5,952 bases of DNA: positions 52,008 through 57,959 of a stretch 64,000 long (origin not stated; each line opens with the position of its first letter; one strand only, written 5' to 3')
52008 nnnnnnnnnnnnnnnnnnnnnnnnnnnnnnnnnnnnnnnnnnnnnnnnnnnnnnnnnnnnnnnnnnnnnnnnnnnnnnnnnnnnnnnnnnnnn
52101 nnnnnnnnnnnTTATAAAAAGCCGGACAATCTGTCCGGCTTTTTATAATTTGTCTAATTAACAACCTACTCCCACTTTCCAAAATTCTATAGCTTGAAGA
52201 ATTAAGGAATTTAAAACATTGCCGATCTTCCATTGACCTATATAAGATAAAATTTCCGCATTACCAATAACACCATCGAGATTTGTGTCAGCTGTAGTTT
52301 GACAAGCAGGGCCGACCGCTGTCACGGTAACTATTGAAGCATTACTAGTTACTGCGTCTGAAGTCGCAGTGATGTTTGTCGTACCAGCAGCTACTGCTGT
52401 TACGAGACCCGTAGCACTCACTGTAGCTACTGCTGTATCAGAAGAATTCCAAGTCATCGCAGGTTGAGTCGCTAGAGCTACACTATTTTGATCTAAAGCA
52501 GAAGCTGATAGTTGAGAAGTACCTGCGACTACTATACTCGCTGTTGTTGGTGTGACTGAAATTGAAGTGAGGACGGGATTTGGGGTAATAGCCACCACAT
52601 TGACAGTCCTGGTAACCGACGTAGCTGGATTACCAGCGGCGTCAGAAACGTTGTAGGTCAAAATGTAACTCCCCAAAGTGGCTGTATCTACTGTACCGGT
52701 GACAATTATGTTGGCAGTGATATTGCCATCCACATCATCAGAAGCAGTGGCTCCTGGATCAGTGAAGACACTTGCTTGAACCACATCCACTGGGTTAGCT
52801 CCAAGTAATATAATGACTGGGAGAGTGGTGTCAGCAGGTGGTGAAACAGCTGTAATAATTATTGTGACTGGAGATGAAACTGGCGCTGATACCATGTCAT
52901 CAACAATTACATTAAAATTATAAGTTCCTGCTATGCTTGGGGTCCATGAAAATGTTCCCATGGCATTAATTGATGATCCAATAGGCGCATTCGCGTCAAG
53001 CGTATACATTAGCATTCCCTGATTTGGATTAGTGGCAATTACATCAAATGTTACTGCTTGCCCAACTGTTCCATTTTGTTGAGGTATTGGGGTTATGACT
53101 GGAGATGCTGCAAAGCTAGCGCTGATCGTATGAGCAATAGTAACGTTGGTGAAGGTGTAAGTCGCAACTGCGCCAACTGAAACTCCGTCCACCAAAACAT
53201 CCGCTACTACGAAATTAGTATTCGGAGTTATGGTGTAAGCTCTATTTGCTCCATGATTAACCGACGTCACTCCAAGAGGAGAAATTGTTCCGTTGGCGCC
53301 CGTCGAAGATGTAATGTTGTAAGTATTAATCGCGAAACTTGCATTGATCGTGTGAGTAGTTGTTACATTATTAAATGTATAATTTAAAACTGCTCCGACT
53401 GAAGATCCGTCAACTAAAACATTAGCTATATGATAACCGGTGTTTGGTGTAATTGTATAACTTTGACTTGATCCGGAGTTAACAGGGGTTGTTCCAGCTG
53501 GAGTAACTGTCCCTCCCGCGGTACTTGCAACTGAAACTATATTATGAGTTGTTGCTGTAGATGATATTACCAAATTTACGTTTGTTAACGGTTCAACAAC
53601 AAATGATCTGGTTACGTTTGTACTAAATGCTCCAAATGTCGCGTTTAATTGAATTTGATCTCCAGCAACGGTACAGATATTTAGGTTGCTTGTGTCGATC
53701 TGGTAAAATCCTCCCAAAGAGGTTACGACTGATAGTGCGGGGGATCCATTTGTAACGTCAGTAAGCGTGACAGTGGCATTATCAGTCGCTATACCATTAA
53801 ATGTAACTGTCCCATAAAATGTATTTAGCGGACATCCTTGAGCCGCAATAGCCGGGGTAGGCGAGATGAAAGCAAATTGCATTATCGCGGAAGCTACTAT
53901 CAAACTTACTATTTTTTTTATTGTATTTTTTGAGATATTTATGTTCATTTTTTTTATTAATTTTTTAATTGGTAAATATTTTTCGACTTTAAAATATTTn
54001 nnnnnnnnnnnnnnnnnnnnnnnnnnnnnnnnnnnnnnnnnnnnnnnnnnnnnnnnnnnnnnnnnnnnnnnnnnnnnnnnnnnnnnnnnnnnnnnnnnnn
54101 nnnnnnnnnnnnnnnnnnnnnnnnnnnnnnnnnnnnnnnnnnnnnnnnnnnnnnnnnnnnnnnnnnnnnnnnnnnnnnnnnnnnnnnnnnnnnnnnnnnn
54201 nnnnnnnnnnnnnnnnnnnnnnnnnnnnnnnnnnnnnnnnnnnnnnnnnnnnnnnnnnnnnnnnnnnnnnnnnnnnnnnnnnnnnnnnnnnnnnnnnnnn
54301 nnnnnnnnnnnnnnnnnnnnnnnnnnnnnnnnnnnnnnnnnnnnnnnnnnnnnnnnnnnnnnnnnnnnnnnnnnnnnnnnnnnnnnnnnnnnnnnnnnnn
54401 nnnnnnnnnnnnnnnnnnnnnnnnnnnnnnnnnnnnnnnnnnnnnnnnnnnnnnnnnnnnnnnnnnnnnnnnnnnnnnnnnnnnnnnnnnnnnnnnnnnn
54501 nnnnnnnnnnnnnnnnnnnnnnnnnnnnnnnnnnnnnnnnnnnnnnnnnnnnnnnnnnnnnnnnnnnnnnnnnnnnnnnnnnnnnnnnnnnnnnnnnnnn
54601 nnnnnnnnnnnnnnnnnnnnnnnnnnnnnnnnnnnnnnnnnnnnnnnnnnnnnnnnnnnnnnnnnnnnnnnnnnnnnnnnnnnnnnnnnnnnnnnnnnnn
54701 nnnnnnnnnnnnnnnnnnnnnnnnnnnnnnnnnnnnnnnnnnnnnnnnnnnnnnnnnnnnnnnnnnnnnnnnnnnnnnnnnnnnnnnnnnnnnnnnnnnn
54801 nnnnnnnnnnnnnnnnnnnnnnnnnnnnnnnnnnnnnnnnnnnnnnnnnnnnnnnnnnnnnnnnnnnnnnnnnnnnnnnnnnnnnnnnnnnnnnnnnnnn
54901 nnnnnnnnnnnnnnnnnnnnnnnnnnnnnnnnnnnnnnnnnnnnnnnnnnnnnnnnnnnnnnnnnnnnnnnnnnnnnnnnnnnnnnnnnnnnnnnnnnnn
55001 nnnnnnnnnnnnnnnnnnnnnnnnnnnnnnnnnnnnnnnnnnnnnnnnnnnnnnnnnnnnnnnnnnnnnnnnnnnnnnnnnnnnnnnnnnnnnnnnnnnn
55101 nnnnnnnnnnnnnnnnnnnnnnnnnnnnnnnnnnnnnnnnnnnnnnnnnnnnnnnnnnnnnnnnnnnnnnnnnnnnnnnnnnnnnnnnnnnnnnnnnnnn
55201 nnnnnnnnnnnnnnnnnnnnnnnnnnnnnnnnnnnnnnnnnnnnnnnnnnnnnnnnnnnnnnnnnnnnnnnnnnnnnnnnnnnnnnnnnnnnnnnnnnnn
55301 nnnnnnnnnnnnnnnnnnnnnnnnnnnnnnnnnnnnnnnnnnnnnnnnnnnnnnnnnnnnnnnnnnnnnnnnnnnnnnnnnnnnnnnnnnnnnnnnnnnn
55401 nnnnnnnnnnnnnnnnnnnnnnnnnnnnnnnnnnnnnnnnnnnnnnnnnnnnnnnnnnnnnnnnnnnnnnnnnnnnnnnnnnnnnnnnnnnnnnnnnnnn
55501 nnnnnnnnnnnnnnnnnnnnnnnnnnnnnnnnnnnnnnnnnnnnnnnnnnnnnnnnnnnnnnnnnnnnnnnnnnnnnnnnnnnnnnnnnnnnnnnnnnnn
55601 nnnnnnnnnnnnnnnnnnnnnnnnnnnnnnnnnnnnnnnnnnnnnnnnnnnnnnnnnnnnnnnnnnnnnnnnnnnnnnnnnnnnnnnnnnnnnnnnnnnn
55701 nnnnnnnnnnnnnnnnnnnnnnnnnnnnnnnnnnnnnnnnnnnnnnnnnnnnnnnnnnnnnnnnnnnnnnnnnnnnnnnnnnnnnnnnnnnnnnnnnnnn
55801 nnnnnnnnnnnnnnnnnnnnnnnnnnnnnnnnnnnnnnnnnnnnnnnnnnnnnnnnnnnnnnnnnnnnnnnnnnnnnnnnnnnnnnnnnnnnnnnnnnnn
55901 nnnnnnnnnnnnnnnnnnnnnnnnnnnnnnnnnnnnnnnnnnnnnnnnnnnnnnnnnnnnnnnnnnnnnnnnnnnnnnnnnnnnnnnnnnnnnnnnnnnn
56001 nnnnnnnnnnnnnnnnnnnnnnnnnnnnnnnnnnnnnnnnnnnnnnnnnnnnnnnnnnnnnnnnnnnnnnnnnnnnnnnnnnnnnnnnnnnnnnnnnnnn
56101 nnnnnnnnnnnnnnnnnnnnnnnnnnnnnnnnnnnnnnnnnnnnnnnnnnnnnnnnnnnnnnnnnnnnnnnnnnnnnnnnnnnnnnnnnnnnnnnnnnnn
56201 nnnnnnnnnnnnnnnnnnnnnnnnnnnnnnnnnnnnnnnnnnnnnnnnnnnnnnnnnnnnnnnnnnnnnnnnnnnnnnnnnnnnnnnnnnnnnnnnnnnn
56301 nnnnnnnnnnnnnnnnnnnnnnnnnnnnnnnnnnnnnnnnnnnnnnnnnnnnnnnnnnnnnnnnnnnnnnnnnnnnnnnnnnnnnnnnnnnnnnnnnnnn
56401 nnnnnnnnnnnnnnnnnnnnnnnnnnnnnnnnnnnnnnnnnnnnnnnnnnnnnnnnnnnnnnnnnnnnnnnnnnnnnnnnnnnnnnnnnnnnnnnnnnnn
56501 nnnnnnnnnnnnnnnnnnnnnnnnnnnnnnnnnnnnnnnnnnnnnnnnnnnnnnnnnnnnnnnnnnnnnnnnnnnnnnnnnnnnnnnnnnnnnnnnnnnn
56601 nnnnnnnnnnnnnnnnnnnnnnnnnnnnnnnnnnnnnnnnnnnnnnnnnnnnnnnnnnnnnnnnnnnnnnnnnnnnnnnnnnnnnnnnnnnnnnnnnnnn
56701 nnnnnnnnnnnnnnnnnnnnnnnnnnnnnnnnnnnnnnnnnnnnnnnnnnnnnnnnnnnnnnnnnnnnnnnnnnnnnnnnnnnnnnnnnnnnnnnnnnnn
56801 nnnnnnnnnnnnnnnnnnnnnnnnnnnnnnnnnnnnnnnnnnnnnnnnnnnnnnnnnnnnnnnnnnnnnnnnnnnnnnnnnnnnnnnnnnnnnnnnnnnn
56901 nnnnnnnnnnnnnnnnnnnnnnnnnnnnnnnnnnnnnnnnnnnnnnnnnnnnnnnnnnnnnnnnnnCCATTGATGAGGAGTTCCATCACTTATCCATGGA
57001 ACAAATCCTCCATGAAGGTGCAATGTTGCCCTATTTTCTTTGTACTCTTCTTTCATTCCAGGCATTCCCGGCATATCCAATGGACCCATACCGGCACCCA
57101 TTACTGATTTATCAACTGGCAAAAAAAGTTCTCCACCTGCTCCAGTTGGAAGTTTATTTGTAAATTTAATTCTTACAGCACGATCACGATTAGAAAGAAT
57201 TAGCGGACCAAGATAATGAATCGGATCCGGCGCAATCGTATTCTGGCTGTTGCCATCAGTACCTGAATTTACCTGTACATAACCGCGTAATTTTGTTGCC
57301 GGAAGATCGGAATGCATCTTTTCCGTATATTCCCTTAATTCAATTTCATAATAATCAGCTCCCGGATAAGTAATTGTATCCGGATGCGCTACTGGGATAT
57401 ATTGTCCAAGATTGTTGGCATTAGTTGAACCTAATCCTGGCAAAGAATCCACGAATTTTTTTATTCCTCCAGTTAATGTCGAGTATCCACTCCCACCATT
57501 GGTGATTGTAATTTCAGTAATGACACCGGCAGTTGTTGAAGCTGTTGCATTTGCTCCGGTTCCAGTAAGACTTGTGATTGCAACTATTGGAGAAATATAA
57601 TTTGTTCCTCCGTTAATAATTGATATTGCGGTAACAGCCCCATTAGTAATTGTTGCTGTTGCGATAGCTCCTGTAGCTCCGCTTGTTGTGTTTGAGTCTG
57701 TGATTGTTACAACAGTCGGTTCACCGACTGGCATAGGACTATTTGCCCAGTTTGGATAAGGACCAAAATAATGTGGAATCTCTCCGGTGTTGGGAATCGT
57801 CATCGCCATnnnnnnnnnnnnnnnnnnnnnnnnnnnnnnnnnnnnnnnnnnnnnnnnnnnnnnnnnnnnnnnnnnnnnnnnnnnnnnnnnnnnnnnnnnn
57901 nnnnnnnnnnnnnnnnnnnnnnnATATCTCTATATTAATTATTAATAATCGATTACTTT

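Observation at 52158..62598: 10.5-kb block of four co-oriented giant surface proteins with shared modules, a possible cohesin-dockerin-like extracellular assembly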

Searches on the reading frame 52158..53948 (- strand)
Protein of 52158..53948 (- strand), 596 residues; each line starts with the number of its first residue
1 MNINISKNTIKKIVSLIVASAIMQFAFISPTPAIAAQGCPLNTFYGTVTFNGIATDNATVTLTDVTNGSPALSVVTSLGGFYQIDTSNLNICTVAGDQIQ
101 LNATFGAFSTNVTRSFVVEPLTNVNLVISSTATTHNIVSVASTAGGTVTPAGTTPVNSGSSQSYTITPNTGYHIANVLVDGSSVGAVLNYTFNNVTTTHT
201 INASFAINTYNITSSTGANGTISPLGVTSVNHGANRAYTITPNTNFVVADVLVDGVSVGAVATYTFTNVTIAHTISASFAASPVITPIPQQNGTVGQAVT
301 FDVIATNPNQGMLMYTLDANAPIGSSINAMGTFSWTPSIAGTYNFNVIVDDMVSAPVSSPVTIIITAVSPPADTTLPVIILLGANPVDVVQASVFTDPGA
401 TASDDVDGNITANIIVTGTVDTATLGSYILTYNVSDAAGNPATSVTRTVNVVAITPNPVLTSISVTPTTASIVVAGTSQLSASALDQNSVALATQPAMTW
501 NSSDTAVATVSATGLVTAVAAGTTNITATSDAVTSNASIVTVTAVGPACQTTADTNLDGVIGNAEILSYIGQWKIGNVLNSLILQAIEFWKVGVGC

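Call 3: search_protein_families(library=pfam, proteins=[window:52158-53948:-], max_evalue=0.01)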
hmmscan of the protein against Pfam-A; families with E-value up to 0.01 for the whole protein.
window:52158-53948:- (596 aa): 2 families
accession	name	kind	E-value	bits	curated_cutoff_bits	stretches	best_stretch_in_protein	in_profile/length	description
PF16403.11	Bact_surface_Ig-like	-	1.3e-20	73.6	27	1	381-451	3-71/71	Bacterial surface protein, Ig-like domain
PF02368.24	Big_2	-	5.8e-14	52.2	22.8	1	461-539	3-77/79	Bacterial Ig-like domain (group 2)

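Call 4: search_protein_families(library=ncbifam, proteins=[window:52158-53948:-], max_evalue=0.01)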
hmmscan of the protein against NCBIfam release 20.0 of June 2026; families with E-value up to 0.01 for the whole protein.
window:52158-53948:- (596 aa): 0 families

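Call 8: list_cluster_members(proteins=[window:52158-53948:-, window:54000-57923:-, window:58180-60591:-, window:60637-62598:-, window:51071-52111:+, window:47127-48179:-])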
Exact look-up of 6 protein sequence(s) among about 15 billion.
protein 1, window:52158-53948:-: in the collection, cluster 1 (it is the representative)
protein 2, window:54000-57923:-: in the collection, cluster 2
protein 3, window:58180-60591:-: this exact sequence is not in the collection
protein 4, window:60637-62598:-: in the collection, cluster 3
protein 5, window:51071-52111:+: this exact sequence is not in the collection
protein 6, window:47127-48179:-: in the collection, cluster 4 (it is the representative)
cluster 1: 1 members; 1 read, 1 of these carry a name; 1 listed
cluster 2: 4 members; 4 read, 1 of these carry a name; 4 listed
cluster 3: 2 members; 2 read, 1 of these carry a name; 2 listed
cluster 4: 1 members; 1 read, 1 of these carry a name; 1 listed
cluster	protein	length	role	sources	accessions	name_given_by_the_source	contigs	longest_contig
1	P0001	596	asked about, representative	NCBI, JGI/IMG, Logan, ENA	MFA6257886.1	MAG: immunoglobulin-like domain-containing protein [Candidatus Paceibacterota bacterium] | hypothetical protein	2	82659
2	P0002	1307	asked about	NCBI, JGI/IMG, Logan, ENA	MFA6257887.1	MAG: hypothetical protein WC671_02665 [Candidatus Paceibacterota bacterium] | FtsP/CotA-like multicopper oxidase with cupredoxin domain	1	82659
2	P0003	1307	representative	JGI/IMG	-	-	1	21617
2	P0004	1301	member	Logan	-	-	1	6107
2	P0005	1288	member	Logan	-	-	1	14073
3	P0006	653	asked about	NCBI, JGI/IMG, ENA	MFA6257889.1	MAG: CHRD domain-containing protein [Candidatus Paceibacterota bacterium] | uncharacterized protein YjdB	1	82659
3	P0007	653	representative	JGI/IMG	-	-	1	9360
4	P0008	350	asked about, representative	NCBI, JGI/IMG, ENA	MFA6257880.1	MAG: DNA recombination protein RmuC [Candidatus Paceibacterota bacterium] | DNA recombination protein RmuC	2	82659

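Call 12: find_encoding_contigs(protein=P0003, flank=10000, max_places=4)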
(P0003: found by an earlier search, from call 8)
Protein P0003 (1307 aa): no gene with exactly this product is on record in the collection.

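Call 13: find_encoding_contigs(protein=P0007, flank=10000, max_places=4)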
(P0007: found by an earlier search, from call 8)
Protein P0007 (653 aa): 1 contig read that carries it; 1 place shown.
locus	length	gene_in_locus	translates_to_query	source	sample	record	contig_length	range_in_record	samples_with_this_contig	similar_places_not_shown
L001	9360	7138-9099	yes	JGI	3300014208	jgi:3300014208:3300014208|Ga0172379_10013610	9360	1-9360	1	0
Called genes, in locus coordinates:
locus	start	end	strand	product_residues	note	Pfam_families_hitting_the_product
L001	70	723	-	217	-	PF01386:Ribosomal_L25p, PF14693:Ribosomal_TL5_C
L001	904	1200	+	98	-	-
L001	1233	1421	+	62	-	-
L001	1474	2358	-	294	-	PF01116:F_bP_aldolase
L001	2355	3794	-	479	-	PF02934:GatB_N, PF02637:GatB_Yqey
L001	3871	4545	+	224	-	PF00072:Response_reg, PF00486:Trans_reg_C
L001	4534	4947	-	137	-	PF03640:Lipoprotein_15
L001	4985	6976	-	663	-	PF17159:MASE3, PF00989:PAS, PF08448:PAS_4, PF13426:PAS_9, PF08447:PAS_3, PF00512:HisKA, PF02518:HATPase_c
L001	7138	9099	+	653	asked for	PF07452:CHRD, PF02368:Big_2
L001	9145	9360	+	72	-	?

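Call 27: search_protein_families(library=pfam, alignment_id=A3, max_evalue=0.001)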
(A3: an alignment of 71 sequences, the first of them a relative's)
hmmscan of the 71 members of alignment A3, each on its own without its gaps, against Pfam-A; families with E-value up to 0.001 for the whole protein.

A. member 1, P0001 (596 aa): 2 families
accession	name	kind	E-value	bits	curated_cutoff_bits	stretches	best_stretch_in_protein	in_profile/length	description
PF16403.11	Bact_surface_Ig-like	-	1.3e-20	73.6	27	1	381-451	3-71/71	Bacterial surface protein, Ig-like domain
PF02368.24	Big_2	-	5.8e-14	52.2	22.8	1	461-539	3-77/79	Bacterial Ig-like domain (group 2)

B. families by the number of members that match (of 71 scanned): 58 families (the first 25 are shown)
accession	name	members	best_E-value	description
PF02368.24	Big_2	18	9.9e-40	Bacterial Ig-like domain (group 2)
PF07452.17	CHRD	6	4.5e-24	CHRD domain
PF16403.11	Bact_surface_Ig-like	6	1.3e-20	Bacterial surface protein, Ig-like domain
PF24517.2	CBM96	5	4.3e-27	Carbohydrate-binding module family 96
PF13229.12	Beta_helix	5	4.6e-25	Right handed beta helix region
PF05048.19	NosD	5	5.2e-25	Periplasmic copper-binding protein (NosD)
PF17963.7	Big_9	5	1e-14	Bacterial Ig domain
PF13385.13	Laminin_G_3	4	1e-39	Concanavalin A-like lectin/glucanases superfamily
PF10102.14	DUF2341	3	5.6e-17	Domain of unknown function (DUF2341)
PF00963.24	Cohesin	3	1e-11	Cohesin domain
PF25354.1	Ig_NUP210_16th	3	6.5e-10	NUP210-like, Ig-like domain 16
PF17892.7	Cadherin_5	3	4.6e-09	Cadherin-like domain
PF17803.7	Cadherin_4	3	4.5e-08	Bacterial cadherin-like domain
PF22359.2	Big-like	3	7.5e-08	Bacterial Ig-like domain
PF18676.6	MBG_2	2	7.6e-42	MBG domain (YGX type)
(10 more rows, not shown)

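Call 94: find_encoding_contigs(protein=P0005, flank=10000, max_places=2)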
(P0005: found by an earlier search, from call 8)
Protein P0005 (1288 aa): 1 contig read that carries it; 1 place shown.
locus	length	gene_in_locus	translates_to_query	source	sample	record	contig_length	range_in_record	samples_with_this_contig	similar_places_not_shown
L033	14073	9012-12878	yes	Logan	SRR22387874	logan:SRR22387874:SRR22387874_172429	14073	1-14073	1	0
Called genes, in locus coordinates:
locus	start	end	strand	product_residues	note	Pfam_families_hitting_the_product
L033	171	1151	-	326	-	PF03462:PCRF, PF00472:RF-1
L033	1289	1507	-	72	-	PF01197:Ribosomal_L31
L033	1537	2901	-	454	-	PF13406:SLT_2 (weak)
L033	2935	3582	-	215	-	PF01386:Ribosomal_L25p, PF14693:Ribosomal_TL5_C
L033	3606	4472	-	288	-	PF01116:F_bP_aldolase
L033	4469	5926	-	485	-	PF02934:GatB_N, PF02637:GatB_Yqey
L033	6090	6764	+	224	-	PF00072:Response_reg, PF00486:Trans_reg_C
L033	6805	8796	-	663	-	PF17159:MASE3, PF00989:PAS, PF08448:PAS_4 (faint), PF13426:PAS_9, PF08447:PAS_3 (weak), PF00512:HisKA, PF02518:HATPase_c, PF13581:HATPase_c_2 (weak)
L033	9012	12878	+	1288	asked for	PF07731:Cu-oxidase_2 (faint)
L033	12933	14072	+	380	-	?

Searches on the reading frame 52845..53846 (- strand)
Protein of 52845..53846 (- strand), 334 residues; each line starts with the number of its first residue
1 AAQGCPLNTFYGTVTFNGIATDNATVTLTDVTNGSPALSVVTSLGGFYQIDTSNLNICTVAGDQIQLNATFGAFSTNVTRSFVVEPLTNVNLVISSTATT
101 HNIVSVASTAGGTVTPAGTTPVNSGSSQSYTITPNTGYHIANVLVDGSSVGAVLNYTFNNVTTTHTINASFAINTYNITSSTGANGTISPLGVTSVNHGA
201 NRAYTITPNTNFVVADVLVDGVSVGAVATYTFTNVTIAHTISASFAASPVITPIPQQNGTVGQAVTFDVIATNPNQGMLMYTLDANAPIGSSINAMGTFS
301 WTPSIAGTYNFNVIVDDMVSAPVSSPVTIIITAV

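Call 5: search_protein_families(library=pfam, proteins=[window:52845-53846:-], max_evalue=10)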
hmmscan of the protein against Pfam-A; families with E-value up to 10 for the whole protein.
seq(334 aa): 3 families
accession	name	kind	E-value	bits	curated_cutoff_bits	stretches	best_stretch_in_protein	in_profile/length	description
PF02568.20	ThiI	-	0.016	15.3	20.5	1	215-252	109-146/197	Thiamine biosynthesis protein (ThiI)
PF25513.1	P2_C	-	0.023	15.1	25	1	194-233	57-96/120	Viral coat protein P2 C-terminal domain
PF02470.25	MlaD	-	0.028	15.1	25.1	1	141-195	19-72/81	MlaD protein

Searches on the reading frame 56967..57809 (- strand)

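Call 5: search_protein_families(library=pfam, proteins=[window:56967-57809:-], max_evalue=10)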
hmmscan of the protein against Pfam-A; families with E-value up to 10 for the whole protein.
seq(281 aa): 1 family
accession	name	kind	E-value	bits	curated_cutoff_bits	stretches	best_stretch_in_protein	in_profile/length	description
PF12605.13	CK1gamma_C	-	0.07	14.5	21.2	1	162-188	49-75/89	Casein kinase 1 gamma C terminal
